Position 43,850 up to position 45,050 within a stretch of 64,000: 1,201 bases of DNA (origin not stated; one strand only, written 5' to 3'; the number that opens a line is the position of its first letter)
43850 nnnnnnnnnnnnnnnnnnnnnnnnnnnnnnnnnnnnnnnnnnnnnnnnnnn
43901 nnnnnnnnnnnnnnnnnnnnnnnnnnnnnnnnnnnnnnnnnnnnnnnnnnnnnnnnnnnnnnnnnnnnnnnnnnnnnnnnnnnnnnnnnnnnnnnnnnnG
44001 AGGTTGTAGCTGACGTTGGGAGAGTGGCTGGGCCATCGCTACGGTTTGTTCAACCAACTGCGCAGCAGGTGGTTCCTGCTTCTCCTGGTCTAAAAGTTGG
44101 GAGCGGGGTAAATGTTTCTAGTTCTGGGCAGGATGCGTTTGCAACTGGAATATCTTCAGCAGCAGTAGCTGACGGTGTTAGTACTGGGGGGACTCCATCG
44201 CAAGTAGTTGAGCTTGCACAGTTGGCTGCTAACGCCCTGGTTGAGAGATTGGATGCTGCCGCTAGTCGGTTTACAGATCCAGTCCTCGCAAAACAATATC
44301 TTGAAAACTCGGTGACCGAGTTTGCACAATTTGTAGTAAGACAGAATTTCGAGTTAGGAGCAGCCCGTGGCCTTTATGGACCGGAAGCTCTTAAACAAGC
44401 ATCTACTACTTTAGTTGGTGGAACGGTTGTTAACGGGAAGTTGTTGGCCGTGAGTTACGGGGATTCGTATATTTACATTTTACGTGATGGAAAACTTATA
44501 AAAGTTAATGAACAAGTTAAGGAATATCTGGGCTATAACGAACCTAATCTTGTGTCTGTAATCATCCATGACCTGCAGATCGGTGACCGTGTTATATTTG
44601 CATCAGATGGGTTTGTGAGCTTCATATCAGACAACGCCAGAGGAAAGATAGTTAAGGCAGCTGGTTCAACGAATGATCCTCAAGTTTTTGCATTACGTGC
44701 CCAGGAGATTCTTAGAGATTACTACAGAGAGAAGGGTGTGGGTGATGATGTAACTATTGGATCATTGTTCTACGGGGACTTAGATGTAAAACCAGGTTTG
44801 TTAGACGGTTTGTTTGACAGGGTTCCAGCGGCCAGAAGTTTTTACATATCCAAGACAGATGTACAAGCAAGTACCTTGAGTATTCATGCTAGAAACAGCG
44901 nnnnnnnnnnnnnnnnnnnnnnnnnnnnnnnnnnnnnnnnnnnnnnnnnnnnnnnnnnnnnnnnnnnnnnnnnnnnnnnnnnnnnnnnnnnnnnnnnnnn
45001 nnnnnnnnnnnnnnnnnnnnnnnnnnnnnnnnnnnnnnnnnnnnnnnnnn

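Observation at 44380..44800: PP2C/SpoIIE-type phosphatase core inside the giant protein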

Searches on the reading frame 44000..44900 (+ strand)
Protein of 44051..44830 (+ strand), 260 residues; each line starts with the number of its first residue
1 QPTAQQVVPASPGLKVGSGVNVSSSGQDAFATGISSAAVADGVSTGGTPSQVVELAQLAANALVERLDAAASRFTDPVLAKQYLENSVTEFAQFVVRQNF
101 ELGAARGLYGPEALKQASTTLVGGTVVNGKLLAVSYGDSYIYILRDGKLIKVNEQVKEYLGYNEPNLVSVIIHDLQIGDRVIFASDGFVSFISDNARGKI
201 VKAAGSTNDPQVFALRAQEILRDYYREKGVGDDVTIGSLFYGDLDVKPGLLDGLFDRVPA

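Call 6: search_protein_families(library=pfam, proteins=[window:44000-44900:+], max_evalue=10)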
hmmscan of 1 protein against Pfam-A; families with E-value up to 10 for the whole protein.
window:44000-44900:+ (300 aa): 6 families
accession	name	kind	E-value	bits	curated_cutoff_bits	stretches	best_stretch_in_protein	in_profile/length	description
PF13672.11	PP2C_2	-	1.4e-06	28.5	24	1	41-178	10-140/209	Protein phosphatase 2C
PF07228.17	SpoIIE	-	0.0058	17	25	1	142-253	69-186/192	Stage II sporulation protein E (SpoIIE)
PF13426.13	PAS_9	-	0.032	14.9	27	1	156-193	3-40/103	PAS domain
PF14880.11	COX14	-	0.045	14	25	1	135-170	18-53/59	Cytochrome oxidase c assembly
PF13188.13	PAS_8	-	0.14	12.6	21.8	1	160-192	16-47/65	PAS domain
PF00132.30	Hexapep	-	0.16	12.2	27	1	186-202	14-30/36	Bacterial transferase hexapeptide (six repeats)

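Call 7: search_solved_structures(query=window:44000-44900:+, max_evalue=10, show_alignments=3)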
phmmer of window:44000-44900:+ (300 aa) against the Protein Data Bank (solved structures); distinct sequences matched with E-value up to 10: 3.
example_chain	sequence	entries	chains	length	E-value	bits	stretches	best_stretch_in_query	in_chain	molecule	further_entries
1txo_A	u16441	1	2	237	0.32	13.8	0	131-171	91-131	Putative Bacterial Enzyme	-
5y7y_A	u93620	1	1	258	0.38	13.5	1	134-200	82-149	Aryl hydrocarbon receptor repressor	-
2cm1_A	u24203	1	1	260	0.46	13.3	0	131-171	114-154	SERINE THREONINE PROTEIN PHOSPHATASE PSTP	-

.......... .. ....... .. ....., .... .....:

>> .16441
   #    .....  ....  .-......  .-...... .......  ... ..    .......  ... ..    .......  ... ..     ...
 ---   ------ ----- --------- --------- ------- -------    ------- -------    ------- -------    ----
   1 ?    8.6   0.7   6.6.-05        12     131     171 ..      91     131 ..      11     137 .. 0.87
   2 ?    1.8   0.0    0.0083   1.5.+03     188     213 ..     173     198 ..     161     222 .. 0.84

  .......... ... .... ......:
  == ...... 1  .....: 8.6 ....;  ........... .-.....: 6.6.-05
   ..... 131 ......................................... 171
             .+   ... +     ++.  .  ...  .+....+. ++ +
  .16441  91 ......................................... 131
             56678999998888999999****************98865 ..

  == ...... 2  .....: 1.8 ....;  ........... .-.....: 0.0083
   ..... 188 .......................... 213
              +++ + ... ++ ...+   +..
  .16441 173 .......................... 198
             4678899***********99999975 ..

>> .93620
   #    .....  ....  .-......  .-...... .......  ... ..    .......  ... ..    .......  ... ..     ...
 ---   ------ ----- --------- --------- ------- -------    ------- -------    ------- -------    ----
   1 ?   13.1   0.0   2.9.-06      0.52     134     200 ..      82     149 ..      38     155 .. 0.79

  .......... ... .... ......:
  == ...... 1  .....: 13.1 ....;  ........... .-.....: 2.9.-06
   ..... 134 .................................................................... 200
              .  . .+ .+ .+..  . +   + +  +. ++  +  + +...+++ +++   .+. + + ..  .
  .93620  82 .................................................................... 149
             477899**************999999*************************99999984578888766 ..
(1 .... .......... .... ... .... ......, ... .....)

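Call 8: search_protein_families(library=ncbifam, proteins=[window:44000-44900:+], max_evalue=1)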
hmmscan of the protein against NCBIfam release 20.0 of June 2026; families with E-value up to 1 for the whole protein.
window:44000-44900:+ (300 aa): 2 families
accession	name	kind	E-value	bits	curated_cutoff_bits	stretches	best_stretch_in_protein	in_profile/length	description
NF033484.1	Stp1_PP2C_phos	equivalog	3.4e-07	30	230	2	51-169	24-125/232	Stp1/IreP family PP2C-type Ser/Thr phosphatase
TIGR00229.1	sensory_box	domain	0.035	14.2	22.9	1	153-185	14-46/126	PAS domain S-box protein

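Call 12: find_homologous_proteins(query=window:44051-44830:+, max_evalue=0.001)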
Query window:44051-44830:+: 5365 candidates shared short words with the query, none scored E <= 0.001.

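Call 19: search_protein_representatives(protein=window:44051-44830:+)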
Query: 260 residues. Proteins with E-value up to 0.001 (for the whole library): 12; up to 1e-10: 1; up to 1e-30: 0. The best 12 are listed.
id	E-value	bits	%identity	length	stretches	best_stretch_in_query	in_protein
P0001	6.7e-19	85.1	36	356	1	15-240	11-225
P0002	1.1e-10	58.1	29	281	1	24-228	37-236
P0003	3.4e-06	43.5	29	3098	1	22-248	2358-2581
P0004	7.7e-06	42.3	31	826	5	136-177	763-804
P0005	3.3e-05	40.3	36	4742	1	115-243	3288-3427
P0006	7.5e-05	39.1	34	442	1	114-200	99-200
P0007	1.0e-04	38.7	29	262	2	30-154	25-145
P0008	2.6e-04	37.3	34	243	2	168-237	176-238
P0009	5.3e-04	36.3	30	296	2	92-154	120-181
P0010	5.5e-04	36.3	41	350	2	115-155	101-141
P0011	7.3e-04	35.9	33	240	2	22-155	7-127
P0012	8.5e-04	35.6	38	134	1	117-194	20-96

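Call 22: search_protein_families(library=pfam, proteins=[P0001, P0002, P0003, P0004, P0006, P0007, P0008, P0012], max_evalue=0.01)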
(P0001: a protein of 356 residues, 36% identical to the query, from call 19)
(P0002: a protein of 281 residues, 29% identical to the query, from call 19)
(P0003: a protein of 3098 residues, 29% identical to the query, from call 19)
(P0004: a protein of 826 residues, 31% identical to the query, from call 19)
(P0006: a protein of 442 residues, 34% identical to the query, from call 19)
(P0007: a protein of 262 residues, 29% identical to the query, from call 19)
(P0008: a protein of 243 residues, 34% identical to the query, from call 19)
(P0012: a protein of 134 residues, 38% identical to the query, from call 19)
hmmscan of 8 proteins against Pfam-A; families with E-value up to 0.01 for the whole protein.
P0001 (356 aa): 3 families
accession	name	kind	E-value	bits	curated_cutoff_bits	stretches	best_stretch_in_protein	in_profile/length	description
PF07228.17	SpoIIE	-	3.8e-08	33.9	25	1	115-226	72-191/192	Stage II sporulation protein E (SpoIIE)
PF00481.26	PP2C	-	1.7e-06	28.3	20.3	1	106-147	102-144/255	Protein phosphatase 2C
PF13672.11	PP2C_2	-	0.00024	21.1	24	1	29-198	22-198/209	Protein phosphatase 2C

P0002 (281 aa): 2 families
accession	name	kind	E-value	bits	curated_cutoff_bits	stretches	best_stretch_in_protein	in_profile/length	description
PF07228.17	SpoIIE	-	1.1e-08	35.7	25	1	56-259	20-187/192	Stage II sporulation protein E (SpoIIE)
PF13672.11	PP2C_2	-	2.8e-06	27.5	24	1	49-200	26-178/209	Protein phosphatase 2C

P0003 (3098 aa): 1 family
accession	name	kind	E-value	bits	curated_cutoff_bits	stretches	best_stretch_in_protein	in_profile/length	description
PF07228.17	SpoIIE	-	6.1e-05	23.5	25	1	2437-2568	46-185/192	Stage II sporulation protein E (SpoIIE)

P0004 (826 aa): 8 families
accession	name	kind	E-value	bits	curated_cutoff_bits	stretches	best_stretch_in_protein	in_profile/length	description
PF13426.13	PAS_9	-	1.9e-63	211.6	27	5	291-388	4-103/103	PAS domain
PF08448.16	PAS_4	-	7.7e-49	165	23.1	5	404-510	2-110/110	PAS fold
PF00989.32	PAS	-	7e-46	155.3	22.6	5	285-386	8-113/113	PAS fold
PF13188.13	PAS_8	-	2.6e-26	91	21.8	2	769-807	15-55/65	PAS domain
PF08447.18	PAS_3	-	6.7e-26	90.8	25.6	3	420-498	2-82/89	PAS fold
PF11845.13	Tll0287-like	-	4.8e-16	59.9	24.1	1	49-205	9-144/144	Tll0287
PF18095.7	PAS_12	-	1e-05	25.6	22.6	0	296-366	65-133/153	UPF0242 C-terminal PAS-like domain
PF06937.16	EURL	-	0.00087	19.3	24.7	0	306-327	202-223/283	EURL protein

P0006 (442 aa): 5 families
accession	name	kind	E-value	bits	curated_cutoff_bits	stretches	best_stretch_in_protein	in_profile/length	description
PF13672.11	PP2C_2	-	4.9e-15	56.1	24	1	38-195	22-182/209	Protein phosphatase 2C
PF07228.17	SpoIIE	-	1.3e-07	32.2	25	1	43-231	7-189/192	Stage II sporulation protein E (SpoIIE)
PF00481.26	PP2C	-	0.00024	21.3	20.3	1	17-139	11-138/255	Protein phosphatase 2C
PF20088.4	DUF6480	-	0.0024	18.1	25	1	283-335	29-77/78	Family of unknown function (DUF6480)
PF01200.24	Ribosomal_S28e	-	0.0028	18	25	0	353-375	35-57/64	Ribosomal protein S28e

P0007 (262 aa): 3 families
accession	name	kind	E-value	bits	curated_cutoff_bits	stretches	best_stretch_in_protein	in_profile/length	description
PF13672.11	PP2C_2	-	7.6e-16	58.7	24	1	11-214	7-180/209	Protein phosphatase 2C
PF00481.26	PP2C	-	1.8e-09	38.1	20.3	1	80-255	72-255/255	Protein phosphatase 2C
PF07228.17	SpoIIE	-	0.0025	18.2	25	0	31-260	6-189/192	Stage II sporulation protein E (SpoIIE)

P0008 (243 aa): 3 families
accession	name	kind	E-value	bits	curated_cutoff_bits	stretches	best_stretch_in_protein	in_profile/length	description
PF13672.11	PP2C_2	-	7.6e-14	52.2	24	1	26-202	12-181/209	Protein phosphatase 2C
PF00481.26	PP2C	-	2e-10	41.2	20.3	2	36-142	34-144/255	Protein phosphatase 2C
PF07228.17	SpoIIE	-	3.7e-05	24.2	25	1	165-206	102-143/192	Stage II sporulation protein E (SpoIIE)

P0012 (134 aa): 1 family
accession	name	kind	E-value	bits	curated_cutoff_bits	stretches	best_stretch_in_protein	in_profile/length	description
PF07228.17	SpoIIE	-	1.8e-05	25.2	25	1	24-130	63-187/192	Stage II sporulation protein E (SpoIIE)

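Call 33: predict_structure(alignment_id=A1)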
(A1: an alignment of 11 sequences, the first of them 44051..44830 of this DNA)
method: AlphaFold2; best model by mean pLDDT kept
length: 260 residues; sequences in the alignment: 11
mean_pLDDT: 83.3   pTM: 0.82
mean pLDDT of the five models: 83.3, 81.5, 81.0, 80.9, 80.2
residues with pLDDT >= 90: 138; 70-90: 69; 50-70: 33; < 50: 20
segments of 3 or more residues with pLDDT < 50: 1-9, 253-260
pLDDT, mean of each block of 10 residues (from residue 1): 42 83 85 95 74 90 96 96 94 85 78 70 95 93 93 69 71 95 92 92 92 95 89 92 63 45
secondary structure, 60 per line:
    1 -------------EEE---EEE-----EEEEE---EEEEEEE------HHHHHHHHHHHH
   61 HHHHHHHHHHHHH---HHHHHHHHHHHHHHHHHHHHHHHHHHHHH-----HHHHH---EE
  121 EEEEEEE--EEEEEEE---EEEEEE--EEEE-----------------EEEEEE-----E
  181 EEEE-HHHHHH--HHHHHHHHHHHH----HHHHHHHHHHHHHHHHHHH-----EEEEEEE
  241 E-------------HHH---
elements in order: E14-16 E20-22 E28-32 E36-42 H49-73 H77-105 H111-115 E119-127 E130-136 E140-145 E148-151 E169-174 E180-184 H186-191 H194-205 H210-228 E234-241

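Call 35: fold_search(model_id=the predicted structure, library=pdb)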
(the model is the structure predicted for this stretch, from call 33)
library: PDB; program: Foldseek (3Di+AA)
matches with E <= 10: 465; with E <= 0.001: 155
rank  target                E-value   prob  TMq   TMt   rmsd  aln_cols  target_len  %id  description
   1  1txo_B                8.5e-12  1.00  0.59  0.64   4.8       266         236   18  Crystal structure of the Mycobacterium tuberculosis serine/threonine phosphatase PstP/Ppp at 1.95 A. (released 2004-11-23)
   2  2jfr                  3.6e-11  1.00  0.57  0.63   4.9       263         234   23  Crystal structure of the PPM Ser-Thr phosphatase MsPP from Mycobacterium smegmatis in complex with phosphate at 0.83 A r (released 2007-07-24)
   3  2cm1                  4.0e-11  1.00  0.61  0.67   4.6       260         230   20  Crystal structure of the catalytic domain of serine threonine protein phosphatase PstP in complex with 2 Manganese ions. (released 2007-06-12)
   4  2jfs                  4.2e-11  1.00  0.58  0.64   4.9       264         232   23  Crystal structure of the PPM Ser-Thr phosphatase MsPP from Mycobacterium smegmatis in complex with cacodylate (released 2007-07-24)
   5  1txo_A                1.1e-10  1.00  0.63  0.68   4.4       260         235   19  Crystal structure of the Mycobacterium tuberculosis serine/threonine phosphatase PstP/Ppp at 1.95 A. (released 2004-11-23)
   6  2pk0_A                1.1e-10  1.00  0.63  0.65   4.2       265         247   15  Structure of the S. agalactiae serine/threonine phosphatase at 2.65 resolution (released 2007-06-12)
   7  2pk0_D                1.3e-10  1.00  0.61  0.64   4.9       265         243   15  Structure of the S. agalactiae serine/threonine phosphatase at 2.65 resolution (released 2007-06-12)
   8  6jkv_B                1.4e-10  1.00  0.62  0.70   3.6       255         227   16  PppA, a key regulatory component of T6SS in Pseudomonas aeruginosa (released 2019-06-26)
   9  2pk0_C                1.4e-10  1.00  0.62  0.66   4.6       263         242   15  Structure of the S. agalactiae serine/threonine phosphatase at 2.65 resolution (released 2007-06-12)
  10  2j86_B                1.6e-10  1.00  0.61  0.66   4.7       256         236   21  Structural analysis of the PP2C Family Phosphatase tPphA of Thermosynechococcus elongatus (released 2007-11-06)
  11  2j86_A                1.7e-10  1.00  0.57  0.63   5.5       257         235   21  Structural analysis of the PP2C Family Phosphatase tPphA of Thermosynechococcus elongatus (released 2007-11-06)
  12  2y09                  1.9e-10  1.00  0.58  0.64   4.7       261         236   19  The cyanobacterial PP2C-like phosphatase tPphA requires three metals in the catalytic center for efficient catalysis (released 2011-02-09)
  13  5d2u                  2.0e-10  1.00  0.61  0.66   4.3       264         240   19  Crystal structure of tPphA Variant - H39A (released 2016-05-04)
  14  5mqh                  2.5e-10  1.00  0.49  0.55   6.6       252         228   18  Structure of the Phosphatase Domain of the Cell Fate Determinant SpoIIE from Bacillus subtilis in a crystal form without (released 2017-05-31)
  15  6jkv_A                2.8e-10  1.00  0.65  0.72   3.9       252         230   15  PppA, a key regulatory component of T6SS in Pseudomonas aeruginosa (released 2019-06-26)
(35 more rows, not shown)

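Call 43: search_solved_structures(query=A2, max_evalue=0.01, show_alignments=3)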
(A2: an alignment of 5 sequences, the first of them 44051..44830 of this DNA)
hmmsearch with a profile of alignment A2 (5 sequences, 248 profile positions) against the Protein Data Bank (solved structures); distinct sequences matched with E-value up to 0.01: 39.
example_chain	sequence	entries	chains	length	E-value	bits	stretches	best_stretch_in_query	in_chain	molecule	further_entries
1txo_A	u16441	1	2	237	1.3e-10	44.2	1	22-199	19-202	Putative Bacterial Enzyme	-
2cm1_A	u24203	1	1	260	1.9e-10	43.7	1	22-199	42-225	SERINE THREONINE PROTEIN PHOSPHATASE PSTP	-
2j82_A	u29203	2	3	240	1.3e-08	37.7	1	21-236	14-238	PROTEIN SERINE-THREONINE PHOSPHATASE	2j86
5iti_A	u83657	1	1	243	1.4e-08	37.6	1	21-236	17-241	Protein serin-threonin phosphatase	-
5d2u_A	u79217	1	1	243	2.1e-08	37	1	21-236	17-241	Protein serin-threonin phosphatase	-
2pk0_A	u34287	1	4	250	4.1e-08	36.1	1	104-241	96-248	Serine/threonine protein phosphatase Stp1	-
5mqh_A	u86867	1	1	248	1.9e-07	33.9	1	42-244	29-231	Serine phosphatase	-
2y09_A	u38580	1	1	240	2.1e-07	33.7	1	21-236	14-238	PROTEIN SERIN-THREONIN PHOSPHATASE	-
3t91_A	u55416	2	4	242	3.6e-07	32.9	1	128-244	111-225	Stage II sporulation protein E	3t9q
6ihl_A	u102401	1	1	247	4.7e-07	32.6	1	68-207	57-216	Phosphorylated protein phosphatase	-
2xzv_A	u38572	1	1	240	5.1e-07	32.5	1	21-236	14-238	PROTEIN SERIN-THREONIN PHOSPHATASE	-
6ihv_A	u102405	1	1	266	5.8e-07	32.3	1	68-206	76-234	Phosphorylated protein phosphatase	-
6ihw_A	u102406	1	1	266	5.9e-07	32.3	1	69-208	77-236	Phosphorylated protein phosphatase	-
6ihu_A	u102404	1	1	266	5.9e-07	32.3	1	69-208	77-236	Phosphorylated protein phosphatase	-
6ihs_A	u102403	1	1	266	6e-07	32.2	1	69-208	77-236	Phosphorylated protein phosphatase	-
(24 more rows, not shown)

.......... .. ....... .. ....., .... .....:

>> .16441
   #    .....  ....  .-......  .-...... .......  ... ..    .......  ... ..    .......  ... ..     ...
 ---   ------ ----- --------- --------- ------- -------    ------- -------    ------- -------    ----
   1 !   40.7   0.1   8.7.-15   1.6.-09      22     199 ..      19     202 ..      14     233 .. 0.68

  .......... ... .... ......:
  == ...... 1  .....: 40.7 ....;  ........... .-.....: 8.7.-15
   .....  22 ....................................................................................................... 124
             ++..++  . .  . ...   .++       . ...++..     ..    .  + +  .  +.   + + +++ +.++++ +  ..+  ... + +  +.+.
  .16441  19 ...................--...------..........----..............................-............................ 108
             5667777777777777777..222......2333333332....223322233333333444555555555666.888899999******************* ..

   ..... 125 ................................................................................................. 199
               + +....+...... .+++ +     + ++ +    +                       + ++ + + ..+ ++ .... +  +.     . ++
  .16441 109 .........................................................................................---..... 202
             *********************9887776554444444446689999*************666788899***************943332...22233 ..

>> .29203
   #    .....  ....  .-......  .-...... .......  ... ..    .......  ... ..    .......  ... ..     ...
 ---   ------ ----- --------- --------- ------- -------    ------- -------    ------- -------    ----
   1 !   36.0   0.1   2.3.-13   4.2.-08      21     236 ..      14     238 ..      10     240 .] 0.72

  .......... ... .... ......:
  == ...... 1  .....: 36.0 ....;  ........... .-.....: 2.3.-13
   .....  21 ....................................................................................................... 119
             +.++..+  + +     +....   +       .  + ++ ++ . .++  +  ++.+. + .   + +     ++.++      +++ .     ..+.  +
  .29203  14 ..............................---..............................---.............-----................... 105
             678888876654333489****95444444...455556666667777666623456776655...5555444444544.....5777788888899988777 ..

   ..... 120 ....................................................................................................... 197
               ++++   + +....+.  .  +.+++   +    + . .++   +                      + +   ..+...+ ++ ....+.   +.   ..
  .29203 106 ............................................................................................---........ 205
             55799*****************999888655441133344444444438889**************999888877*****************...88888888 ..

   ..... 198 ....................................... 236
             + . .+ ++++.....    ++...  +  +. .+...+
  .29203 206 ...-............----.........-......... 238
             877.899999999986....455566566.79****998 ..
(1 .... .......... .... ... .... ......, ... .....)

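Call 55: find_encoding_contigs(protein=P0003, flank=6000, max_places=2)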
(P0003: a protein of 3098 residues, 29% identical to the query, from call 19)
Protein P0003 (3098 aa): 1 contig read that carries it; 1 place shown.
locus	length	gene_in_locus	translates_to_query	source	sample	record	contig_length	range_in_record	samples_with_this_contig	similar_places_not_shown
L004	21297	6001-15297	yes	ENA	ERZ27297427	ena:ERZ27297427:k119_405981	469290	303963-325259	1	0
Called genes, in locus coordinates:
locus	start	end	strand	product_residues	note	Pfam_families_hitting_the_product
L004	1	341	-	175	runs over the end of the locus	PF00466:Ribosomal_L10, PF27436:RL10_C (faint)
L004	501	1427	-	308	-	PF00404:Dockerin_1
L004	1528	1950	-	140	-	-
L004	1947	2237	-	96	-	PF12728:HTH_17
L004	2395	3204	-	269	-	PF00687:Ribosomal_L1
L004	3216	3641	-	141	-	PF03946:Ribosomal_L11_N, PF00298:Ribosomal_L11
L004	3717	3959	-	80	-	-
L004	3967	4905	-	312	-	PF02357:NusG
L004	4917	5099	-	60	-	PF00584:SecE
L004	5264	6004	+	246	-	PF00041:fn3 (faint), PF16656:Pur_ac_phosph_N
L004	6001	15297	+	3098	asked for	-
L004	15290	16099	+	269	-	PF00041:fn3 (faint), PF16656:Pur_ac_phosph_N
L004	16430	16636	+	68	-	-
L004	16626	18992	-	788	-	PF00912:Transgly, PF00905:Transpeptidase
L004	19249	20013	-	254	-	-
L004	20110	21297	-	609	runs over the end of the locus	-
